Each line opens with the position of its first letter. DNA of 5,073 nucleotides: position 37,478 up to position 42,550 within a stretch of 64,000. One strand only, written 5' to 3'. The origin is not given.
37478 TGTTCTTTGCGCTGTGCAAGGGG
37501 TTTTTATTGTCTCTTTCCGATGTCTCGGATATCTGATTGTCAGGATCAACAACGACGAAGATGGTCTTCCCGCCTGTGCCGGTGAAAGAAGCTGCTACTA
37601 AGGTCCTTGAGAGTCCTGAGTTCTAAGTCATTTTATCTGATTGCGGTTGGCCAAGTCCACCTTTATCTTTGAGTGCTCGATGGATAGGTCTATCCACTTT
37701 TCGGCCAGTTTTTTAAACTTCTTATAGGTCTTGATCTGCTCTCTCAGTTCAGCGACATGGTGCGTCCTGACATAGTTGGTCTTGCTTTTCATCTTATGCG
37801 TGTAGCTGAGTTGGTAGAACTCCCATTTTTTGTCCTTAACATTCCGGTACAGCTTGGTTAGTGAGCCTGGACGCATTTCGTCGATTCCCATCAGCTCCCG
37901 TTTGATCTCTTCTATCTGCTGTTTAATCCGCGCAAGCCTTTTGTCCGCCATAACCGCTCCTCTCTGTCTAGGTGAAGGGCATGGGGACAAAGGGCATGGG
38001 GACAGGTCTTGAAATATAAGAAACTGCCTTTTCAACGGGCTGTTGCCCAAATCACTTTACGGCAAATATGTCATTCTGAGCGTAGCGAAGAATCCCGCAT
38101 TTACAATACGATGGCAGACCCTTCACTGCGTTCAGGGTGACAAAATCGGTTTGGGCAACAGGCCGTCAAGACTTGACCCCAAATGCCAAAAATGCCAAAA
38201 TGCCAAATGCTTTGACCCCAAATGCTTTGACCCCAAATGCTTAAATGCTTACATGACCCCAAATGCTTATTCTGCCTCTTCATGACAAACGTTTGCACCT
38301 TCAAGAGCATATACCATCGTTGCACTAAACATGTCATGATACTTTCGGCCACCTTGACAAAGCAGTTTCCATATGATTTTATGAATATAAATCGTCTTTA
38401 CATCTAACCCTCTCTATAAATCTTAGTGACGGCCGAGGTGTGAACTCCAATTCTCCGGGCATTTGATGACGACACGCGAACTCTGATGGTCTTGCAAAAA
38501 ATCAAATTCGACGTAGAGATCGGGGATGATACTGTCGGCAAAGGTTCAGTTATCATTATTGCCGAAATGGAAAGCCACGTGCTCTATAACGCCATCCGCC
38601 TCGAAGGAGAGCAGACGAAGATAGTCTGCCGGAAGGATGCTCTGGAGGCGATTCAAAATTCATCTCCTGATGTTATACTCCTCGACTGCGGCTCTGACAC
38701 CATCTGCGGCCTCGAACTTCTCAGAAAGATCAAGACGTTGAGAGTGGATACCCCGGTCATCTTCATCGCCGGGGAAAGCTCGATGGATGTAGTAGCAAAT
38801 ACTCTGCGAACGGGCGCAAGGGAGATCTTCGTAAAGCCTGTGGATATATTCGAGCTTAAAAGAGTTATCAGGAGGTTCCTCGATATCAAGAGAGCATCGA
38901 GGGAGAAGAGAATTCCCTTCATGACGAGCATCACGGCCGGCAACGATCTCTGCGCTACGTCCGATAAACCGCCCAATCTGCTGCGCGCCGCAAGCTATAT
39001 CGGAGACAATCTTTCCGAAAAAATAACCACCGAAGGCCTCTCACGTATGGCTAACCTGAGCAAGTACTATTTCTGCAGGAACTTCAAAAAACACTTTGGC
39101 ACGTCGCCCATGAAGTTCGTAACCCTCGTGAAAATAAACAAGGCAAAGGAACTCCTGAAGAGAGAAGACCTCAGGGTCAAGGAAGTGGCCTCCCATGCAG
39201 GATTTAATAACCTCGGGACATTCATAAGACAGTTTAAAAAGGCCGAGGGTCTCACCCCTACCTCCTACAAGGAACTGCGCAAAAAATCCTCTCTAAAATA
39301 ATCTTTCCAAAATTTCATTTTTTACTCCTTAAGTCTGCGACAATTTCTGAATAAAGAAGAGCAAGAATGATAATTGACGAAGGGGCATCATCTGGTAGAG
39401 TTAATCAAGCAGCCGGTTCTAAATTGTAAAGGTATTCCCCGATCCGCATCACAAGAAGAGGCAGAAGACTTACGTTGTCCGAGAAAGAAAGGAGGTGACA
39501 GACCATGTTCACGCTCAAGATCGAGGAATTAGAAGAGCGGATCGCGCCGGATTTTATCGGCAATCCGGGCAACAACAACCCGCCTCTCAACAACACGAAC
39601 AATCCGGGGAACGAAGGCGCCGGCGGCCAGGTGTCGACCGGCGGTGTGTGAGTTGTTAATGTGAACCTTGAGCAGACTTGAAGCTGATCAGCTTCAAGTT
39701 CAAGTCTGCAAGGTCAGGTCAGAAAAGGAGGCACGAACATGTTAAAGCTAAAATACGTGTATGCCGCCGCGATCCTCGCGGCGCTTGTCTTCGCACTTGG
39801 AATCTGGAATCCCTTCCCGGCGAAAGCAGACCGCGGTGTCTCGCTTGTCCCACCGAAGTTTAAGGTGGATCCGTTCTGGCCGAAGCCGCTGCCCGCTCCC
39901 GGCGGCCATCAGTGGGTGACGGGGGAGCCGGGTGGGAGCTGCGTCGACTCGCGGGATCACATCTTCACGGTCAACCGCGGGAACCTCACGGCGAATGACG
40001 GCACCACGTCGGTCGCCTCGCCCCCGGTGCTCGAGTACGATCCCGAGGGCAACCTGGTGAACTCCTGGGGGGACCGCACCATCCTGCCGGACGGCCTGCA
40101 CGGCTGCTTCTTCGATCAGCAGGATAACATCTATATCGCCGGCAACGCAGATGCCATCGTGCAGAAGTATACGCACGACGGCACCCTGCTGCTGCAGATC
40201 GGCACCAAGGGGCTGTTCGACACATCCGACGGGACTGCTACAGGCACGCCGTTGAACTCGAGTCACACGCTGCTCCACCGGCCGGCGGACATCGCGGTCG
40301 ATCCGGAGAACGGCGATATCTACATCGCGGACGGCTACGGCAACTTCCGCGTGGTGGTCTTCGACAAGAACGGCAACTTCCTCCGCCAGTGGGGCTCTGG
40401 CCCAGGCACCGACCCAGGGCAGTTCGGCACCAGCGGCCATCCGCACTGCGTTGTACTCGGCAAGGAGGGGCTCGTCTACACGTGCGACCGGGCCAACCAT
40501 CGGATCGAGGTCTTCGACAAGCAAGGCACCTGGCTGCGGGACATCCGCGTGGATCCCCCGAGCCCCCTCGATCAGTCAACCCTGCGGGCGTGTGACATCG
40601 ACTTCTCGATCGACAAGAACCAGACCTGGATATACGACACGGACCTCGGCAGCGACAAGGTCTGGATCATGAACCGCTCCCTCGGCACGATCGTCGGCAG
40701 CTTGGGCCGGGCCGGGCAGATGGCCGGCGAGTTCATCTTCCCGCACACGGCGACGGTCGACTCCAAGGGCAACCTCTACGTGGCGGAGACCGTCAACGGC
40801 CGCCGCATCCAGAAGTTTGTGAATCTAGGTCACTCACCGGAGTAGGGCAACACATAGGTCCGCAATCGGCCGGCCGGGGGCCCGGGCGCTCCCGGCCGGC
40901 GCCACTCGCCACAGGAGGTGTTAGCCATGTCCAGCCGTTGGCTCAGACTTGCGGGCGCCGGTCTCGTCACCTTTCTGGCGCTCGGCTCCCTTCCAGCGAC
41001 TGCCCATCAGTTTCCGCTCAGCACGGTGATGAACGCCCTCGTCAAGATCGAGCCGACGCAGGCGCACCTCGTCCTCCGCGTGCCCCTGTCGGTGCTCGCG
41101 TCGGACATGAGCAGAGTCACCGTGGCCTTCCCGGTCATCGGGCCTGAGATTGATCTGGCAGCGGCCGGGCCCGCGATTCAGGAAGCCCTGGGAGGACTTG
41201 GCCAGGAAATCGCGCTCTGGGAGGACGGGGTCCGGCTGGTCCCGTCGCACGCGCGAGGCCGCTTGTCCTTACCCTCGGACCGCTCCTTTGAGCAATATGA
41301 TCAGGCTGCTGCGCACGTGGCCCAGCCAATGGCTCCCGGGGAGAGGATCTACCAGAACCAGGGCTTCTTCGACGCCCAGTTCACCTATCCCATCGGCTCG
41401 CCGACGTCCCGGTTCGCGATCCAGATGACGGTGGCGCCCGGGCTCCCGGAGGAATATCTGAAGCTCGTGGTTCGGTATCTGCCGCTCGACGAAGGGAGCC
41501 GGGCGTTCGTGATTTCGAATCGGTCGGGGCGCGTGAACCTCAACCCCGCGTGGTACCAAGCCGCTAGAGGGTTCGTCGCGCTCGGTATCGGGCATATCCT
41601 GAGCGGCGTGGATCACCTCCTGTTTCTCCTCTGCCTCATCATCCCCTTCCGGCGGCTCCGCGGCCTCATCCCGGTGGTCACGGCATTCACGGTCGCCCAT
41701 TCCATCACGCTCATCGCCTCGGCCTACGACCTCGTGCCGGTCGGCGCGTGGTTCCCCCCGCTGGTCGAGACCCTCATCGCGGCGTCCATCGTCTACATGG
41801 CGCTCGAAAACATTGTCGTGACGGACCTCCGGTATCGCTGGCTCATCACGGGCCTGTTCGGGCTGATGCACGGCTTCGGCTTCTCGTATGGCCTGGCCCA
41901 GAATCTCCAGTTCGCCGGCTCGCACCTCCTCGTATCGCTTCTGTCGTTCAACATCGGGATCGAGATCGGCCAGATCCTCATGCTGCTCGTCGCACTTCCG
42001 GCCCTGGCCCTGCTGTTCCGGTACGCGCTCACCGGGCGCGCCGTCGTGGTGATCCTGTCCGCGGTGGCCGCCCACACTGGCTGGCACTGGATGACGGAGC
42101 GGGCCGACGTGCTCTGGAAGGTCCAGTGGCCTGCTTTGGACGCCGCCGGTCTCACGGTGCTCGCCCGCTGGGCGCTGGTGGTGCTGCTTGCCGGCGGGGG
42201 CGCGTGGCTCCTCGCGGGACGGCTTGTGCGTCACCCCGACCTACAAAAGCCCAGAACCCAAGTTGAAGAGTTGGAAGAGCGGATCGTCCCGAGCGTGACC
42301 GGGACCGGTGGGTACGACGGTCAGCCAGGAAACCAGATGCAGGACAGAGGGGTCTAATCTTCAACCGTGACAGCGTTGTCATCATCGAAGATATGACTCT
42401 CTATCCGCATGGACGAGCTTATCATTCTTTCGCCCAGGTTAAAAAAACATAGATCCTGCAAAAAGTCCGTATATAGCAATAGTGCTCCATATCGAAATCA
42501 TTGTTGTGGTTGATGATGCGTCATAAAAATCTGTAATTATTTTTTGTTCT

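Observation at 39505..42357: Candidate precursor-peptide locus: strongly ribosome-bound 48-aa N/G/P-rich peptide, hairpin, secreted NHL propeller, and HupE/UreJ-like membrane protein with a matching C-terminal tail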

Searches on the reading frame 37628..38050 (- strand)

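Call 4: search_protein_families(library=pfam, proteins=[window:37628-38050:-], max_evalue=0.1)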
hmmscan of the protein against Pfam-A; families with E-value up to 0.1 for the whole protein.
window:37628-38050:- (140 aa): 3 families
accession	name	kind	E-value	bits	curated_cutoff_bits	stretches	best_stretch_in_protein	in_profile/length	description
PF20586.3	DUF6788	-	1.2e-10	41.9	27.2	1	40-127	2-100/103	Family of unknown function (DUF6788)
PF09278.17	MerR-DNA-bind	-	0.012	16.7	25.4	0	28-51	34-57/65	MerR, DNA binding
PF04316.19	FlgM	-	0.013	16.2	25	0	85-107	17-38/55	Anti-sigma-28 factor, FlgM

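Call 5: search_protein_families(library=ncbifam, proteins=[window:37628-38050:-], max_evalue=0.1)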
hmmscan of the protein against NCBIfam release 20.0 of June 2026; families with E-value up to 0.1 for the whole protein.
window:37628-38050:- (140 aa): 0 families

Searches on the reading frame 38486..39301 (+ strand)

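Call 4: search_protein_families(library=pfam, proteins=[window:38486-39301:+], max_evalue=0.1)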
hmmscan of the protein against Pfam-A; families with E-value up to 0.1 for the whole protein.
window:38486-39301:+ (271 aa): 5 families
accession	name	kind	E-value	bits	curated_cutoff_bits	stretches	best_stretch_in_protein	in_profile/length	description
PF12833.13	HTH_18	-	6.5e-22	78.1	33.6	1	185-263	1-79/80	Helix-turn-helix domain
PF00165.29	HTH_AraC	-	7.7e-16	58.2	26.6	2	227-261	7-40/42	Bacterial regulatory helix-turn-helix proteins, AraC family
PF00072.30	Response_reg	-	1.1e-13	51.8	30.2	1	49-128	31-110/111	Response regulator receiver domain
PF21695.3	GlnR_1st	-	0.0098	16.3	27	1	48-104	29-85/111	Transcription regulator GlnR, N-terminal domain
PF13941.12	MutL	-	0.088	12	27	0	49-115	106-175/450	MutL protein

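Call 5: search_protein_families(library=ncbifam, proteins=[window:38486-39301:+], max_evalue=0.1)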
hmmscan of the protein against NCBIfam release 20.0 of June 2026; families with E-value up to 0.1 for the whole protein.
window:38486-39301:+ (271 aa): 113 families (the best 25 are shown)
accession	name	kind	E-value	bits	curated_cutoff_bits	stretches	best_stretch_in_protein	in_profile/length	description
NF049932.1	TranspRegBtr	equivalog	1.1e-18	67.1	900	1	155-267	156-268/531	bacillibactin transport transcriptional regulator Btr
NF047455.1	TF_Staph_AryK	equivalog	4.9e-16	58.1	850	1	164-268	158-262/759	transcriptional regulator AryK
NF047788.1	TransRegPocR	equivalog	1.8e-15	57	500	1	165-268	191-294/296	transcriptional regulator PocR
TIGR04094.1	adjacent_YSIRK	equivalog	1.9e-15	56.8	200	1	169-262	291-383/383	YSIRK-targeted surface antigen transcriptional regulator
NF006902.0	PRK09393.1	equivalog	2.9e-14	53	425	1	170-264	227-321/327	transcriptional regulator FtrA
NF045505.1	RR_RssB_Pseudo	equivalog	4.5e-13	49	700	1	51-143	40-133/394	two-component system response regulator RssB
NF041946.1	LuxO_transreg_Vib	equivalog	8e-13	48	800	1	46-139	25-119/463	quorum-sensing sigma-54 dependent transcriptional regulator LuxO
NF008469.0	PRK11361.1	equivalog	7.8e-12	44.6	714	1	31-141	18-129/461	acetoacetate metabolism transcriptional regulator AtoC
NF007633.0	PRK10296.1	equivalog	1e-11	44.9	264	1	181-263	188-273/280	transcriptional regulator ChbR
NF051870.1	NAssimRespRegNtrX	equivalog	2.1e-11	43.4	600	1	40-142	24-129/452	nitrogen assimilation response regulator NtrX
NF007860.0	PRK10572.1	equivalog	5.4e-11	41.9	208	1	165-266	185-286/292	arabinose operon transcriptional regulator AraC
NF007969.0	PRK10693.1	equivalog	7e-11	41.7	329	1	49-128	40-120/337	two-component system response regulator RssB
NF052371.1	TransRegGbdRPseu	equivalog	4.1e-10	39.2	480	1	162-265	224-327/365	choline metabolism transcriptional regulator GbdR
NF012144.2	ramA_TF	equivalog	5.6e-10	39.6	180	1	170-263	12-105/108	RamA family antibiotic efflux transcriptional regulator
TIGR01818.1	ntrC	equivalog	5.8e-10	38.5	558.6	1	32-141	13-123/463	nitrogen regulation protein NR(I)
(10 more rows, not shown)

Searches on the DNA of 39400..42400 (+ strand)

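Call 61: search_dna_similar(query=window:39400-42400:+, collection=plasmids, mode=distant, max_rows=8)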
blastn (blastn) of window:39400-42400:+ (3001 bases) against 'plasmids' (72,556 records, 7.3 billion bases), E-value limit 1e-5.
Records with a match: 3; places in all: 3; records where one place covers at least 80% of the query: 0.
Best place of each record, by identity: 60-80% 3.
By first word of the organism name: Skermanella 2; Indioceanicola 1.
By predicted mobility (MOB-suite, as given by PLSDB): mobilizable 2; non-mobilizable 1.
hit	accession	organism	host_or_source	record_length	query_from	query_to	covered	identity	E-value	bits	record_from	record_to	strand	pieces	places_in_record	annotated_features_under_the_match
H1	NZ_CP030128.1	Indioceanicola profundi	sediment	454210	2212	2574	12%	65.1%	1e-17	101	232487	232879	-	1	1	HupE/UreJ family protein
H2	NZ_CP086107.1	Skermanella mucosa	single cell,crude oil contaminated ...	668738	2189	2419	8%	69.2%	5e-16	96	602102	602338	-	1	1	HupE/UreJ family protein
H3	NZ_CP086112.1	Skermanella rosea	single cell,hydrocarbon-contaminated ...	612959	2189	2417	8%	68.5%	8e-14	88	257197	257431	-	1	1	HupE/UreJ family protein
